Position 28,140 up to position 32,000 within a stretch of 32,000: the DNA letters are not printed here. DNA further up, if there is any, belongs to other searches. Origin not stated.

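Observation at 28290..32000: Unlisted giant ORF: SIR2 NADase-like domain fused to an NB-ARC STAND ATPase and helical repeats (candidate single-protein anti-phage system)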

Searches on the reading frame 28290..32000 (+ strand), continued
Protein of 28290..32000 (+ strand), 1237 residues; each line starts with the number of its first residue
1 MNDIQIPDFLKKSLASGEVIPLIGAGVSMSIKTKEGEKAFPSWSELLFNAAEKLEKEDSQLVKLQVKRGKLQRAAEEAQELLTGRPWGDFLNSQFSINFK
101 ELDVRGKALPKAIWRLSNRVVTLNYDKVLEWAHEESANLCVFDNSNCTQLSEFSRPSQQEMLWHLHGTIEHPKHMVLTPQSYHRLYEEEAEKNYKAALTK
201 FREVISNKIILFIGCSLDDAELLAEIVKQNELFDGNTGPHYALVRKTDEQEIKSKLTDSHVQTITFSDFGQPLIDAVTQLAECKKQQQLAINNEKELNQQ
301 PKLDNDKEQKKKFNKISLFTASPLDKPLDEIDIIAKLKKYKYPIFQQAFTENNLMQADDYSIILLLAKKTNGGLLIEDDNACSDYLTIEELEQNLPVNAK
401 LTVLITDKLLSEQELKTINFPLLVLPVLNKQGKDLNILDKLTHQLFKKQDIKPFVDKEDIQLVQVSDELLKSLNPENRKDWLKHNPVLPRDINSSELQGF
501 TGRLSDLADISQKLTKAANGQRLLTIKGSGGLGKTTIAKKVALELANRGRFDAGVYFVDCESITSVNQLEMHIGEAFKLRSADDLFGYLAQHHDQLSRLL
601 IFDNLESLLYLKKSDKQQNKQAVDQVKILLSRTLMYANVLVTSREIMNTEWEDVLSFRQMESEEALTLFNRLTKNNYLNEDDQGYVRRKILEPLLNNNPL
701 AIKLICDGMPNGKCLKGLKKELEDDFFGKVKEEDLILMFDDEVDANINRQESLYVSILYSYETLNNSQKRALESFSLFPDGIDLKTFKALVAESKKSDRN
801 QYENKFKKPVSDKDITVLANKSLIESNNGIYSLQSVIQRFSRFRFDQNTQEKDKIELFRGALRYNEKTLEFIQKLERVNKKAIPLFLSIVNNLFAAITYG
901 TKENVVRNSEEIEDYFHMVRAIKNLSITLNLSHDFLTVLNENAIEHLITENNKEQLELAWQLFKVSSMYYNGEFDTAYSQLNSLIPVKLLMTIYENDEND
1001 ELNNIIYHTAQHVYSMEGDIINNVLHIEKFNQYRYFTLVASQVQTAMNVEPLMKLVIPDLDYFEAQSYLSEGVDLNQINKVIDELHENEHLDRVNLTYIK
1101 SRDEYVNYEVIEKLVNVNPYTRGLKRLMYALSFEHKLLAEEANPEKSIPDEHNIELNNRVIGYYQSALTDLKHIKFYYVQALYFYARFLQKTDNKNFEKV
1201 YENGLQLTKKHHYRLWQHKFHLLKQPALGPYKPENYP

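Call 90: search_dna_similar(query=P0001, collection=phages, mode=protein, max_rows=10)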
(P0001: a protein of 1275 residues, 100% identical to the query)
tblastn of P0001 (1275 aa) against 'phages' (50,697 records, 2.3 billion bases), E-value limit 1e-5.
No match.

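Call 91: get_annotated_region(hit=H1, flank=8000)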
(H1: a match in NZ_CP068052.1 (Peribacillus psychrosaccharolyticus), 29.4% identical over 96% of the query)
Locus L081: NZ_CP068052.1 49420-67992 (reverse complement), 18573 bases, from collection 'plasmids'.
description: Peribacillus psychrosaccharolyticus strain FDAARGOS_1161 plasmid unnamed, complete sequence
organism: Peribacillus psychrosaccharolyticus (NCBI taxid 1407)
taxonomy: Bacteria; Bacillota; Bacilli; Bacillales; Bacillaceae; Peribacillus; Peribacillus psychrosaccharolyticus
host: -; source: -; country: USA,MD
typing (MOB-suite, as given by PLSDB): non-mobilizable
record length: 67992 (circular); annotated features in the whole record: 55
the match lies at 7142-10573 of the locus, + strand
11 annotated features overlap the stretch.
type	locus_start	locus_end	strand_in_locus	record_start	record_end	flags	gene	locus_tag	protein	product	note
CDS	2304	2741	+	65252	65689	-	-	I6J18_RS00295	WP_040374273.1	hypothetical protein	-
CDS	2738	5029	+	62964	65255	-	-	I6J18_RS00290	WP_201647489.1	conjugal transfer protein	-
CDS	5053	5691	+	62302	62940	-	-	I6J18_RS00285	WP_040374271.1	hypothetical protein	-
CDS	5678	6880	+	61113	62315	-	-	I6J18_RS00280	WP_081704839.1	bifunctional lytic transglycosylase/C40 family peptidase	GO:0006508 - proteolysis [Evidence IEA]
CDS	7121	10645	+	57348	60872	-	-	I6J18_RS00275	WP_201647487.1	SIR2 family protein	-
CDS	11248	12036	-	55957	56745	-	-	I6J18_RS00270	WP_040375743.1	serine protease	GO:0006508 - proteolysis [Evidence IEA]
CDS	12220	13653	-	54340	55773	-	-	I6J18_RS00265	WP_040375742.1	hypothetical protein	-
CDS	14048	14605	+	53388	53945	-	-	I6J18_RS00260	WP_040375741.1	recombinase family protein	GO:0006310 - DNA recombination [Evidence IEA]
CDS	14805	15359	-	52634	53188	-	-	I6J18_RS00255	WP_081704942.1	ATP-binding protein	-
CDS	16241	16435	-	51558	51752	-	-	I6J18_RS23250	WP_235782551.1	hypothetical protein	-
CDS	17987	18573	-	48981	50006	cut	-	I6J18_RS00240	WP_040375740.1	S66 peptidase family protein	-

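Call 92: get_annotated_region(hit=H2, flank=8000)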
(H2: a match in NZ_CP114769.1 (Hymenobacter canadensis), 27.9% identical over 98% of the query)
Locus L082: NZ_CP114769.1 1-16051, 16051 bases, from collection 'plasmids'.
description: Hymenobacter canadensis strain PAMC 29467 plasmid unnamed2, complete sequence
organism: Hymenobacter canadensis (NCBI taxid 2999067)
taxonomy: Bacteria; Bacteroidota; Cytophagia; Cytophagales; Hymenobacteraceae; Hymenobacter; Hymenobacter canadensis
host: -; source: whole organism,lake water; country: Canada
typing (MOB-suite, as given by PLSDB): mobilizable; relaxase MOBB
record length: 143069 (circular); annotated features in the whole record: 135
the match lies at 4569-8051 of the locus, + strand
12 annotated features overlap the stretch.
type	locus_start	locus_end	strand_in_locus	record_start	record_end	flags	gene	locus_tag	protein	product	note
CDS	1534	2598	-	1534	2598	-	-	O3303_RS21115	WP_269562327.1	Fic family protein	-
CDS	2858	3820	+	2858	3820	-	-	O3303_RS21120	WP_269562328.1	site-specific integrase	GO:0015074 - DNA integration [Evidence IEA]; GO:0006310 - DNA recombination [Evidence IEA]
CDS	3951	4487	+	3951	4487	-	-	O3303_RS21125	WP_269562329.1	recombinase family protein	GO:0006310 - DNA recombination [Evidence IEA]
CDS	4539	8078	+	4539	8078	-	-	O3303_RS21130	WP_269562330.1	SIR2 family protein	-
CDS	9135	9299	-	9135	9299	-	-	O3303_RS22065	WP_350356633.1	tetratricopeptide repeat protein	-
CDS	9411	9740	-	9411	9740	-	-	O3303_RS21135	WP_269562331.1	phospholipase D-like domain-containing protein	-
CDS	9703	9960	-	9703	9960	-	-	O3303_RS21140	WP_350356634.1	FAM83 family protein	-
CDS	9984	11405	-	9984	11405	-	-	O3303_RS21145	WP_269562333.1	hypothetical protein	-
CDS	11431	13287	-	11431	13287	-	-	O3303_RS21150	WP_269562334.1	AAA family ATPase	-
CDS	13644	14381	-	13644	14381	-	-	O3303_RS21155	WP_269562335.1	hypothetical protein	-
CDS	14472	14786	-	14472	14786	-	-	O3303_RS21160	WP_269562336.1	nucleotide pyrophosphohydrolase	-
CDS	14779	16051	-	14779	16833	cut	-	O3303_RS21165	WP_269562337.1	tetratricopeptide repeat protein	-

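Call 105: find_encoding_contigs(protein=P0006, flank=10000, max_places=2)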
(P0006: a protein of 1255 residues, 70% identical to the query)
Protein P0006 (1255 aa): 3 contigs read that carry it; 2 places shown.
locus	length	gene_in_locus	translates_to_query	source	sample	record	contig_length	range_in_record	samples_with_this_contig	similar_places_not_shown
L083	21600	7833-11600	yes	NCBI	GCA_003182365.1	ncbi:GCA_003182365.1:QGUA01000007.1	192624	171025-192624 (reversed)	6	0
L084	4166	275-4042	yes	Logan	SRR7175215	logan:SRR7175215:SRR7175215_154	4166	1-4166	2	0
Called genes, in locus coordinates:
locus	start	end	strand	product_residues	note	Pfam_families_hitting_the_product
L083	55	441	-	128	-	PF13276:HTH_21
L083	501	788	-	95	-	PF01527:HTH_Tnp_1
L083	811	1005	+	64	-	PF21832:DUF6892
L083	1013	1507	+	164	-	PF10502:Peptidase_S26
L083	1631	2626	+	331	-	PF07224:Chlorophyllase (weak), PF00561:Abhydrolase_1, PF12146:Hydrolase_4, PF12697:Abhydrolase_6, PF03096:Ndr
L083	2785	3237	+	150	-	PF09346:SMI1_KNR4 (weak)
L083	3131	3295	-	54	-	PF05016:ParE_toxin (weak)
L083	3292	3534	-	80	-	PF03693:ParD_antitoxin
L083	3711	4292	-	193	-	PF00081:Sod_Fe_N, PF02777:Sod_Fe_C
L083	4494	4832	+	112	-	PF00462:Glutaredoxin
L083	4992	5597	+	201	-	PF00578:AhpC-TSA, PF08534:Redoxin, PF10417:1-cysPrx_C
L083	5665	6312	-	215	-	PF00929:RNase_T, PF16473:Rv2179c-like (faint)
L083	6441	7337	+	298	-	PF18393:MotY_N, PF00691:OmpA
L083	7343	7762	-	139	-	PF10576:EndIII_4Fe-2S (weak)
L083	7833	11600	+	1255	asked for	PF13289:SIR2_2, PF25199:nSTAND_NTPase5 (faint), PF00931:NB-ARC (weak), PF20720:nSTAND3 (weak), PF05729:NACHT (weak), PF13401:AAA_22 (weak)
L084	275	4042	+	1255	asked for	PF13289:SIR2_2, PF25199:nSTAND_NTPase5 (faint), PF00931:NB-ARC (weak), PF20720:nSTAND3 (weak), PF05729:NACHT (weak), PF13401:AAA_22 (weak)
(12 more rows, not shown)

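Call 106: find_encoding_contigs(protein=P0004, flank=10000, max_places=2)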
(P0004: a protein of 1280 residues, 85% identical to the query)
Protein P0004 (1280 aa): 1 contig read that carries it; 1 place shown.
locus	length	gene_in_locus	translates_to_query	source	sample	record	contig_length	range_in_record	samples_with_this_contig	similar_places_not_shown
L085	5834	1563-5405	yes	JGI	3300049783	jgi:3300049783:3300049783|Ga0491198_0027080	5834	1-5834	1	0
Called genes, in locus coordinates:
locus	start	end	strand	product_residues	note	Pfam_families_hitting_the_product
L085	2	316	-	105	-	?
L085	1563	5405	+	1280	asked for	PF13289:SIR2_2, PF00931:NB-ARC, PF13401:AAA_22 (weak), PF20720:nSTAND3 (weak), PF25199:nSTAND_NTPase5 (faint), PF05729:NACHT (weak)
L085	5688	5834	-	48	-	?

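Call 107: find_encoding_contigs(protein=P0040, flank=10000, max_places=1)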
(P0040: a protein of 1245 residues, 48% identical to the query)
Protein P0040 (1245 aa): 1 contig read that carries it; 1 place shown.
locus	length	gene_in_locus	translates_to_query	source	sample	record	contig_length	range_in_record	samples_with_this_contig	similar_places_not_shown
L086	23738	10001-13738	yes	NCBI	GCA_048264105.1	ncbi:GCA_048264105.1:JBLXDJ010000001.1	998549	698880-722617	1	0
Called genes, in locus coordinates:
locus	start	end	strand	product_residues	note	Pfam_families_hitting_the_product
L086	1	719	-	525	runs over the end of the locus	PF00072:Response_reg, PF00158:Sigma54_activat, PF14532:Sigma54_activ_2, PF25601:AAA_lid_14, PF02954:HTH_8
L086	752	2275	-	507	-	PF13581:HATPase_c_2, PF02518:HATPase_c (weak), PF00072:Response_reg, PF07228:SpoIIE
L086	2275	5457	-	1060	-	PF00672:HAMP (weak), PF00512:HisKA, PF02518:HATPase_c, PF00072:Response_reg, PF01627:Hpt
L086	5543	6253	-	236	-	-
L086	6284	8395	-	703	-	PF02563:Poly_export, PF10531:SLBB (weak), PF22461:SLBB_2 (weak), PF10531:SLBB, PF22461:SLBB_2, PF10531:SLBB (weak), PF22461:SLBB_2 (weak), PF10531:SLBB (weak)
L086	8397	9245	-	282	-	PF00691:OmpA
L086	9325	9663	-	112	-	PF01740:STAS, PF13466:STAS_2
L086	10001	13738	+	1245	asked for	PF13289:SIR2_2, PF00931:NB-ARC (weak), PF20720:nSTAND3 (faint)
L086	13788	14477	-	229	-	PF02397:Bac_transf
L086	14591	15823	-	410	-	PF13641:Glyco_tranf_2_3, PF00535:Glycos_transf_2, PF13632:Glyco_trans_2_3 (weak)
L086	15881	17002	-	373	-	PF13439:Glyco_transf_4, PF13477:Glyco_trans_4_2 (weak), PF13579:Glyco_trans_4_4, PF20706:GT4-conflict (weak), PF00534:Glycos_transf_1, PF13692:Glyco_trans_1_4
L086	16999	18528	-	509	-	PF13807:GNVR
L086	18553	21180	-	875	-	-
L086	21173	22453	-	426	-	PF13692:Glyco_trans_1_4 (weak)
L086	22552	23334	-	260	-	PF14602:Hexapep_2 (faint), PF00132:Hexapep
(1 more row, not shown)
